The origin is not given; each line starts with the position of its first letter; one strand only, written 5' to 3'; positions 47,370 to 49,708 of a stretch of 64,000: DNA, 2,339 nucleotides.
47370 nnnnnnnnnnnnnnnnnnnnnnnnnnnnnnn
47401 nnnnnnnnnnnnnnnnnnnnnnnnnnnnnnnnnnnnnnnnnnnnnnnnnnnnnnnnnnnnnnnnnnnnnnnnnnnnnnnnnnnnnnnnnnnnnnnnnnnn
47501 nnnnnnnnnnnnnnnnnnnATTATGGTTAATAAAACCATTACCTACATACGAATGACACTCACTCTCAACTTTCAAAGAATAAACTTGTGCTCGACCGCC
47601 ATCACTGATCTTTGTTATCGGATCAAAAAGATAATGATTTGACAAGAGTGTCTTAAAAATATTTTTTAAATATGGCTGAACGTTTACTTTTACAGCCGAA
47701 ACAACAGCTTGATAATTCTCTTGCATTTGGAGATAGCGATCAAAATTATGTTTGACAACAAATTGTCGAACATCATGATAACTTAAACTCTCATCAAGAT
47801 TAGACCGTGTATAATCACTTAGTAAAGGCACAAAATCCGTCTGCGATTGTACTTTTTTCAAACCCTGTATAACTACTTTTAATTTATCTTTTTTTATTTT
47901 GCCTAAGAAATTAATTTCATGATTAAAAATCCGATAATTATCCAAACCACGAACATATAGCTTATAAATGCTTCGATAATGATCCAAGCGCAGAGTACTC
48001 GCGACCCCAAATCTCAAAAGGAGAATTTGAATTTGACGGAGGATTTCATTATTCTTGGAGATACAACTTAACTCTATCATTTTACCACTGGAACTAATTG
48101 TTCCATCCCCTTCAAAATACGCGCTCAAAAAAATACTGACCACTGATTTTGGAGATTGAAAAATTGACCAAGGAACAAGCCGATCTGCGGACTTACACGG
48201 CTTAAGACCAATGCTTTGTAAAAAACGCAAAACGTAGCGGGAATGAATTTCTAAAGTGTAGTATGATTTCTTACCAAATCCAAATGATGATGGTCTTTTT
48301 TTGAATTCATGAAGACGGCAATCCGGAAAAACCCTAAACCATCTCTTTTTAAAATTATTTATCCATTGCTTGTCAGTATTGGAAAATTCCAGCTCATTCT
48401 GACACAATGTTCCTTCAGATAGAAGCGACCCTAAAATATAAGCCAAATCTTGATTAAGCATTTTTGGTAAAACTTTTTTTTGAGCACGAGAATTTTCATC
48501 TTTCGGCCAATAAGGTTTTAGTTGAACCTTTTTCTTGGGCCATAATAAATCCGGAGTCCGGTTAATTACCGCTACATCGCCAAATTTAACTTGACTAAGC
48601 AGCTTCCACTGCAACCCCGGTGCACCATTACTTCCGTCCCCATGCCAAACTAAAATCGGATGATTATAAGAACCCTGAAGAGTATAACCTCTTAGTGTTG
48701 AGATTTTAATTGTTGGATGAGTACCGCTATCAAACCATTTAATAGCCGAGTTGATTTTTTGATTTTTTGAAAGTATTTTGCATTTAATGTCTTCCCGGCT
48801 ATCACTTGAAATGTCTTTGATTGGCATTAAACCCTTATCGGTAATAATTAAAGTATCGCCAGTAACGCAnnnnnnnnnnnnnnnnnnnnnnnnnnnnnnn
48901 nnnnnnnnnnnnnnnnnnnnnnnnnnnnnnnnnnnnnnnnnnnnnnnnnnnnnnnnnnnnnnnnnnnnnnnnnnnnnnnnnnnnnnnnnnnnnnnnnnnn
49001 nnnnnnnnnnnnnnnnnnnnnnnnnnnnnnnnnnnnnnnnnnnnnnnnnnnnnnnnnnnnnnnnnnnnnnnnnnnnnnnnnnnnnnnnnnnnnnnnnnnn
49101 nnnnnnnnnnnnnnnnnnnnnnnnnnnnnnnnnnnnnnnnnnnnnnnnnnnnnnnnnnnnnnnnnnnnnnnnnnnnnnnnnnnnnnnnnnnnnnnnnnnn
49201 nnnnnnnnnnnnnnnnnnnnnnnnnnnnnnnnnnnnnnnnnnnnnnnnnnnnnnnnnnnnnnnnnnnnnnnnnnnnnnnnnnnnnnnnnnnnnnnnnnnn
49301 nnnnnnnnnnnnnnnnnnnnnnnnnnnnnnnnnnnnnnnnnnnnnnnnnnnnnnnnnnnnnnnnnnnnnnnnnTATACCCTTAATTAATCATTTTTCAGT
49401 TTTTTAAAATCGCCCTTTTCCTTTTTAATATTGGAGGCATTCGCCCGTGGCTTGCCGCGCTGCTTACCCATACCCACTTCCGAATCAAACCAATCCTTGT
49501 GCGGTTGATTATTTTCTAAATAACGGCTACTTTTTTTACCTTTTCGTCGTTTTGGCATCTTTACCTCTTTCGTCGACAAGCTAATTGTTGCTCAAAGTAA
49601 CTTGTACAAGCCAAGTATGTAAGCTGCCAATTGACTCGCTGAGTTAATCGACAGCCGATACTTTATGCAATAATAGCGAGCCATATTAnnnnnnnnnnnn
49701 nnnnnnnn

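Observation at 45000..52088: Both gyrase subunits are intein-interrupted (GyrA full-length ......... intein; GyrB 156-aa mini-intein)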

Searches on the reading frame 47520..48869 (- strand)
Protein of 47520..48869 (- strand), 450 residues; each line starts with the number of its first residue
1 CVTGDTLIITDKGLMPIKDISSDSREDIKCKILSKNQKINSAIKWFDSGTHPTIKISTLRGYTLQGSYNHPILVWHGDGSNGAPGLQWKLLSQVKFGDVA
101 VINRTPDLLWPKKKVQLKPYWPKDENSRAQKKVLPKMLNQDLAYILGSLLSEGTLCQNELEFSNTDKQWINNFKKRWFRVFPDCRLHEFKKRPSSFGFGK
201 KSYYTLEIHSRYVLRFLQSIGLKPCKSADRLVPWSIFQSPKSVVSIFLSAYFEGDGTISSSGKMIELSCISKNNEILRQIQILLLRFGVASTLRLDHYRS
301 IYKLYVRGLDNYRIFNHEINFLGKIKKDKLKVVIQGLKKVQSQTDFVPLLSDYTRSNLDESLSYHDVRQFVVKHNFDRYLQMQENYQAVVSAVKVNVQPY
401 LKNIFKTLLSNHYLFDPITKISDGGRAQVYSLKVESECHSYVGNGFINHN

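Call 6: search_solved_structures(query=window:47520-48869:-, max_evalue=1, show_alignments=3)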
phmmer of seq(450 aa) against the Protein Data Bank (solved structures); distinct sequences matched with E-value up to 1: 15.
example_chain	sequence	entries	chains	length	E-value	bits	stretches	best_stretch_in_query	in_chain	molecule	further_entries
1am2_A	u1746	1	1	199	5.1e-17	64.7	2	2-105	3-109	MXE GYRA INTEIN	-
4oz6_A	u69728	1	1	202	5.8e-15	57.9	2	2-105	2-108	Mxe gyrA intein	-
7qss_A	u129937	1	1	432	4e-10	42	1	128-313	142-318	V-type ATP synthase alpha chain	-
7qsu_A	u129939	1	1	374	6.1e-10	41.4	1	128-311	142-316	V-ATPase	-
2cw7_A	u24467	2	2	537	6.6e-07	31.4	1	139-307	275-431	Endonuclease PI-PkoII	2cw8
7qst_A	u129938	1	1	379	0.00016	23.6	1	111-258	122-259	V-type ATP synthase subunit A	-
7cfv_A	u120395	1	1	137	0.00082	21.2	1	2-71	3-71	Spl DnaX mini-intein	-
2imz_A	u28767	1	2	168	0.21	13.3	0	23-79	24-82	Endonuclease PI-MtuI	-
3ifj_A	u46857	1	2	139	0.29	12.8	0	23-78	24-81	Endonuclease PI-MtuI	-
2in0_A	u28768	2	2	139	0.37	12.4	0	23-78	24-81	Endonuclease PI-MtuI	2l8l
4e2u_A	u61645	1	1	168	0.53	11.9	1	51-109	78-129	Pho radA intein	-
4o1r_A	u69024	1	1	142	0.54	11.9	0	3-77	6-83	Replicative DNA helicase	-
7qil_A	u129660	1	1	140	0.67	11.6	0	5-77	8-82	DnaE intein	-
2in8_A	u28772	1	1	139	0.86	11.2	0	41-78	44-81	Endonuclease PI-MtuI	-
2in9_A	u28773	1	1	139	0.94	11.1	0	23-78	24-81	Endonuclease PI-MtuI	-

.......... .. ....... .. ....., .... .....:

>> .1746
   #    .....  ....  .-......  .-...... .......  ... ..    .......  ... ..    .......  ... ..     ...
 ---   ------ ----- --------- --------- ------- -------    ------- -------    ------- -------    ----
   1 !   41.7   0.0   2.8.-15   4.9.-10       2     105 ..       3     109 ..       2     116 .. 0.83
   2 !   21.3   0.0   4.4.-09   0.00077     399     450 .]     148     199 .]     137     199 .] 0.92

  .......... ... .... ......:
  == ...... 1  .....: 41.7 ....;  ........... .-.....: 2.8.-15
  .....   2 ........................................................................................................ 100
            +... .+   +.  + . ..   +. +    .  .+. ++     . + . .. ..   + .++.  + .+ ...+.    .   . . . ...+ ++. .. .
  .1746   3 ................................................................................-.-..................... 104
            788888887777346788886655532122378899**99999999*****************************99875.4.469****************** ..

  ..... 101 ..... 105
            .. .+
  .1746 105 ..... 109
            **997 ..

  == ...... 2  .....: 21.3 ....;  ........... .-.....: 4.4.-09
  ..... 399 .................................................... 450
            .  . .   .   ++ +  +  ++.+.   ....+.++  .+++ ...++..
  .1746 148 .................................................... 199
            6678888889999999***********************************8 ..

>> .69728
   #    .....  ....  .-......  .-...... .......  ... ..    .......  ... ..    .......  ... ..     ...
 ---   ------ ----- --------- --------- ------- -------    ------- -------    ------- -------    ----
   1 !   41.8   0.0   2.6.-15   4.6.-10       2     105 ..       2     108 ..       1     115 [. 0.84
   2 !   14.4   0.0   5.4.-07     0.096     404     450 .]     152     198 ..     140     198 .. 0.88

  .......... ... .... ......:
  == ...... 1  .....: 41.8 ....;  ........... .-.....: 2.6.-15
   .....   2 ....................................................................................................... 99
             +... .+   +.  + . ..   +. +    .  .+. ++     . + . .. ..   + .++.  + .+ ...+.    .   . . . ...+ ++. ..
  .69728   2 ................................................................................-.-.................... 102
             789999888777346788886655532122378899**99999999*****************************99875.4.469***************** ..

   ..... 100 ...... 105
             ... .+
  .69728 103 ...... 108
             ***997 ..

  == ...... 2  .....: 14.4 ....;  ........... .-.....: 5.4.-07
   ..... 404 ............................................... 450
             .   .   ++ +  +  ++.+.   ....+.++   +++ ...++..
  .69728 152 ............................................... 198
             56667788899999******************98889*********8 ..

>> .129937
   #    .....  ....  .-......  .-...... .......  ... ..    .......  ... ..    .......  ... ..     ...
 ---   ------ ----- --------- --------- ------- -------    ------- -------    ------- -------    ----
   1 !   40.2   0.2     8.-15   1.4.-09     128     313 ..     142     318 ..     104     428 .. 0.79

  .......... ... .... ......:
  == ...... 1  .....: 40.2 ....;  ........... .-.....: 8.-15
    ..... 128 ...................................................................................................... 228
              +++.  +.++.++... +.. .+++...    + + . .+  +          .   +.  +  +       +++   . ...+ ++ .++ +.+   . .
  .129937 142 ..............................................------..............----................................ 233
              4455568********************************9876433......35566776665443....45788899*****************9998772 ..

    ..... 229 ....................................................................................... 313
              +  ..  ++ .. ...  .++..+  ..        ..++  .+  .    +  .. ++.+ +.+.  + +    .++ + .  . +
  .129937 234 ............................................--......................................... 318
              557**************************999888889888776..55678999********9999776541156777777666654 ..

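Call 58: predict_structure(alignment_id=A2)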
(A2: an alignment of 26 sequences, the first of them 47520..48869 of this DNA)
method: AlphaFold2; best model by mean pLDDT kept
length: 450 residues; sequences in the alignment: 26
mean_pLDDT: 91.8   pTM: 0.91
mean pLDDT of the five models: 91.8, 89.0, 88.9, 88.4, 84.1
residues with pLDDT >= 90: 350; 70-90: 87; 50-70: 11; < 50: 2
segments of 3 or more residues with pLDDT < 50: none
pLDDT, mean of each block of 10 residues (from residue 1): 95 96 92 91 96 97 97 90 92 95 91 95 76 95 98 93 93 97 95 66 93 95 92 97 98 93 84 96 96 93 92 95 91 83 80 92 81 87 91 94 93 94 97 92 94
secondary structure, 60 per line:
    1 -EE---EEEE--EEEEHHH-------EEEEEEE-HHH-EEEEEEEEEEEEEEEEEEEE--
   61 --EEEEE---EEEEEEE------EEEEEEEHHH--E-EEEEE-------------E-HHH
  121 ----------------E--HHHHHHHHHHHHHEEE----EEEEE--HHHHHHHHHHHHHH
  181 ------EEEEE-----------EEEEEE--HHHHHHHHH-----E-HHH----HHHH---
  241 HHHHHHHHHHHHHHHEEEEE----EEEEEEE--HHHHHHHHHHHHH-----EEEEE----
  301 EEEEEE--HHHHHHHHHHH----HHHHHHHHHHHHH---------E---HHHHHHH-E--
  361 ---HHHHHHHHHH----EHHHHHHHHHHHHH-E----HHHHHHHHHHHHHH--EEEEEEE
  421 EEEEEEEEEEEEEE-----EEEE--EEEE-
elements in order: E7-10 E13-16 E27-33 E39-58 E63-67 E71-77 E84-90 E98-102 H140-152 E153-155 E160-164 H167-180 E187-191 E203-208 H211-219 H234-237 H241-255 E256-260 E265-271 H274-286 E292-296 E301-306 H309-319 H324-336 H350-356 H364-373 H379-391 H398-411 E414-434 E440-443 E446-449

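Call 60: fold_search(model_id=the predicted structure, library=pdb)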
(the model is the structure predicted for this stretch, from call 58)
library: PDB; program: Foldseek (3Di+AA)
matches with E <= 10: 517; with E <= 0.001: 84
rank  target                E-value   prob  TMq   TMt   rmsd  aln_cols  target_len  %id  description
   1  7qss                  1.5e-25  1.00  0.67  0.69   5.9       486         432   19  Crystal structure of homing endonuclease-associated TliVMA intein (C1A) (released 2022-03-30)
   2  7qsu                  6.5e-24  1.00  0.59  0.71   7.2       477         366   19  Crystal structure of homing endonuclease-associated TliVMA intein (C1A, d333-339) (released 2022-03-30)
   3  7qst                  2.7e-19  1.00  0.59  0.72   5.7       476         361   16  Crystal structure of homing endonuclease-associated PhoVMA intein (C1A) (released 2022-03-30)
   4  1dq3                  1.7e-17  1.00  0.55  0.54   9.0       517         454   14  CRYSTAL STRUCTURE OF AN ARCHAEAL INTEIN-ENCODED HOMING ENDONUCLEASE PI-PFUI (released 2000-07-05)
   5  2cw7                  8.3e-16  1.00  0.63  0.54   8.2       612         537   14  Crystal structure of intein homing endonuclease II (released 2006-04-18)
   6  1ef0_A                3.2e-13  1.00  0.49  0.52   8.6       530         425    9  CRYSTAL STRUCTURE OF PI-SCEI MINIPRECURSOR (released 2000-06-07)
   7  1vde_A                1.6e-12  1.00  0.50  0.52   7.9       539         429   10  PI-SCEI, A HOMING ENDONUCLEASE WITH PROTEIN SPLICING ACTIVITY (released 1998-04-08)
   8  1vde_B                1.7e-12  1.00  0.50  0.52   8.3       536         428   10  PI-SCEI, A HOMING ENDONUCLEASE WITH PROTEIN SPLICING ACTIVITY (released 1998-04-08)
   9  1um2_B                4.8e-12  1.00  0.50  0.53   9.1       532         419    9  Crystal Structure of the Vma1-Derived Endonuclease with the Ligated Extein Segment (released 2004-09-22)
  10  1lws_A                5.1e-12  1.00  0.46  0.48   9.7       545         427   10  Crystal structure of the intein homing endonuclease PI-SceI bound to its recognition sequence (released 2002-09-27)
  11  1lwt_A                9.4e-12  1.00  0.48  0.48   9.5       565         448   10  Crystal structure of the intein homing endonuclease PI-SceI bound to its substrate DNA (Ca2+ free) (released 2002-09-27)
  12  1jva_B                1.1e-11  1.00  0.50  0.52   8.9       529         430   10  CRYSTAL STRUCTURE OF THE VMA1-DERIVED ENDONUCLEASE BEARING THE N AND C EXTEIN PROPEPTIDES (released 2002-08-29)
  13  1jva_A                1.2e-11  1.00  0.48  0.50   8.3       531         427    9  CRYSTAL STRUCTURE OF THE VMA1-DERIVED ENDONUCLEASE BEARING THE N AND C EXTEIN PROPEPTIDES (released 2002-08-29)
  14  1um2_A                3.6e-11  1.00  0.49  0.52   9.8       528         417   10  Crystal Structure of the Vma1-Derived Endonuclease with the Ligated Extein Segment (released 2004-09-22)
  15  1dfa                  3.6e-11  1.00  0.45  0.49   9.7       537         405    9  CRYSTAL STRUCTURE OF PI-SCEI IN C2 SPACE GROUP (released 1999-12-08)
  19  1am2                  1.4e-08  1.00  0.33  0.78  15.4       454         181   12  GYRA INTEIN FROM MYCOBACTERIUM XENOPI (released 1998-06-24)
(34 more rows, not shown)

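Call 72: search_protein_representatives(protein=window:47520-48869:-)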
Query: 450 residues. Proteins with E-value up to 0.001 (for the whole library): 5921; up to 1e-10: 2104; up to 1e-30: 169. The best 150 are listed.
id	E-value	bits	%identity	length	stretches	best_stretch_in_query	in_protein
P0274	9.2e-158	541.8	54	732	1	1-450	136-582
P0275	9.5e-146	502.2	52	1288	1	1-450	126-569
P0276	7.4e-125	433.4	52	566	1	1-385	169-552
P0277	1.6e-124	432.3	59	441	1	1-322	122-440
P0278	2.2e-121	421.9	47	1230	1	1-450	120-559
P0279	6.4e-107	374.3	44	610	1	1-450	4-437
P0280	5.2e-106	371.2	47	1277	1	1-450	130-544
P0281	6.9e-96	337.9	51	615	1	146-450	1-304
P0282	5.4e-91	321.8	40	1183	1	1-450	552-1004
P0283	3.7e-88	312.4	40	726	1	1-450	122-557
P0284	7.2e-84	298.3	42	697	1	1-450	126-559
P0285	6.2e-82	291.9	36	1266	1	1-450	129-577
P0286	2.8e-78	279.8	39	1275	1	1-450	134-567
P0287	1.2e-77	277.8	32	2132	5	1-450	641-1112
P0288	1.6e-77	277.4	40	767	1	1-449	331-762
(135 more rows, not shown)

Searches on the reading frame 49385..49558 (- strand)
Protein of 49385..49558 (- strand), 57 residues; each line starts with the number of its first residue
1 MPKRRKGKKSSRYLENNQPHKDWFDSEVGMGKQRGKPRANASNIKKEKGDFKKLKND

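Call 44: search_protein_families(library=pfam, proteins=[window:49385-49558:-], max_evalue=0.001)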
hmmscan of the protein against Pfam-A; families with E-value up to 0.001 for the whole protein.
window:49385-49558:- (57 aa): 0 families
